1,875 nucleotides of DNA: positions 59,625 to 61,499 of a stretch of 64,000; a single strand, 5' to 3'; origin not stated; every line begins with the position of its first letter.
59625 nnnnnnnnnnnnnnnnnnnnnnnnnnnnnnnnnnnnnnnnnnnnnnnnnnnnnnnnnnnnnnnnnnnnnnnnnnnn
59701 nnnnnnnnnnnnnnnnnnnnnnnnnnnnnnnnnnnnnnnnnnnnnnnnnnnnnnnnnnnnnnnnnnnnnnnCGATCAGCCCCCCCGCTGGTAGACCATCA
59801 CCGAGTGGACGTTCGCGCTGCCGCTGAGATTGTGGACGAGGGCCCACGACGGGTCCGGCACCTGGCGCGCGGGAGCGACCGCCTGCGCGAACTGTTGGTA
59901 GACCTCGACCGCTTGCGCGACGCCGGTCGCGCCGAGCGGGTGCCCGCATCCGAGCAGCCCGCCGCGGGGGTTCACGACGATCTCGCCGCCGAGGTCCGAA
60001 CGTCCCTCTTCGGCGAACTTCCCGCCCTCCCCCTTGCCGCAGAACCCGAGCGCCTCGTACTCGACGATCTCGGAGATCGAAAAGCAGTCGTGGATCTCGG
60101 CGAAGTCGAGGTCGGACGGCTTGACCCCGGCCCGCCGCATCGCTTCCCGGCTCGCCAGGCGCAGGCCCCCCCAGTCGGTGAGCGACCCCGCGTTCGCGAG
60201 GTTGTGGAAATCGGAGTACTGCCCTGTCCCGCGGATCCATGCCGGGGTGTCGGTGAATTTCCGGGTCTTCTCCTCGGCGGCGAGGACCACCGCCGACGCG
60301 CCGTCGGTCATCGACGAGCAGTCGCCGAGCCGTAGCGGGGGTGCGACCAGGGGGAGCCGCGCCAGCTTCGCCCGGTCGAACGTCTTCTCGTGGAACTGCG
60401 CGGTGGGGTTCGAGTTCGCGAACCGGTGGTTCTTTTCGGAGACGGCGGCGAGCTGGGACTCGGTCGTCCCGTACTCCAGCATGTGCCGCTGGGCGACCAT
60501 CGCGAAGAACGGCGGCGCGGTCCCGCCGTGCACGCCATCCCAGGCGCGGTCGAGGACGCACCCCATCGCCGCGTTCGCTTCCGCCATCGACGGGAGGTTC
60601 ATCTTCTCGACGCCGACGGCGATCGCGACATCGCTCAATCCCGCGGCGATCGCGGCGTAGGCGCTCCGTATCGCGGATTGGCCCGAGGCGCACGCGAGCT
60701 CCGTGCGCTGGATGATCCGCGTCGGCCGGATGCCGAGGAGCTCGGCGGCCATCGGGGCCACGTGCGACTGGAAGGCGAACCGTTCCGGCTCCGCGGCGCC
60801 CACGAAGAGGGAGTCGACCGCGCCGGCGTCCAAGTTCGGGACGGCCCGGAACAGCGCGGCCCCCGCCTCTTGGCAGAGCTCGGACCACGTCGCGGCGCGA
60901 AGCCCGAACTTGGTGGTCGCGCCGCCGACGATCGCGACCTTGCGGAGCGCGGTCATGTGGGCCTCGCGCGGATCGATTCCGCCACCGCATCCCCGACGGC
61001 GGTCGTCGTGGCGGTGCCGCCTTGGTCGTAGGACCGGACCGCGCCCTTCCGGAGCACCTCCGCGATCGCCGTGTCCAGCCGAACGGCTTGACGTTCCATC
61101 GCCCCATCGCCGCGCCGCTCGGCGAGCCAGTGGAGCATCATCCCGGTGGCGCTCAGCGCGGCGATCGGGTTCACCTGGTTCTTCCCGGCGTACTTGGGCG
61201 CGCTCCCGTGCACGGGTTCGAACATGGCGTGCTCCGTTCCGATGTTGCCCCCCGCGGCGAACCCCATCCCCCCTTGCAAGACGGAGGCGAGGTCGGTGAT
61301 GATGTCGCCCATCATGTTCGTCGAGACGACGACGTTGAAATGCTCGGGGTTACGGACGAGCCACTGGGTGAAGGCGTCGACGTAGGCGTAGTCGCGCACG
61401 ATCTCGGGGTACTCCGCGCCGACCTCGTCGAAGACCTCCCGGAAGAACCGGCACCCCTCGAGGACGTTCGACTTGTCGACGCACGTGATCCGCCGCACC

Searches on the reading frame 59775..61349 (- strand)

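Call 12: search_protein_families(library=pfam, proteins=[window:59775-61349:-])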
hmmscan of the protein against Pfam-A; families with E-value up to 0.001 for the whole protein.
window:59775-61349:- (524 aa): 4 families
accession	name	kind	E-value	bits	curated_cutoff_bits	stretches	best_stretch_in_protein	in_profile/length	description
PF22691.2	Thiolase_C_1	-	6.5e-39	133.4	28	1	376-522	1-144/144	Thiolase C-terminal domain-like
PF00108.29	Thiolase_N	-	2.4e-20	73.4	26.4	1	138-321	1-195/260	Thiolase, N-terminal domain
PF02803.24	Thiolase_C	-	1.9e-09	37.7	27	1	398-489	26-99/123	Thiolase, C-terminal domain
PF00109.32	ketoacyl-synt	-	2.3e-06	27.9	20.8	1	216-266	172-219/252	Beta-ketoacyl synthase, N-terminal domain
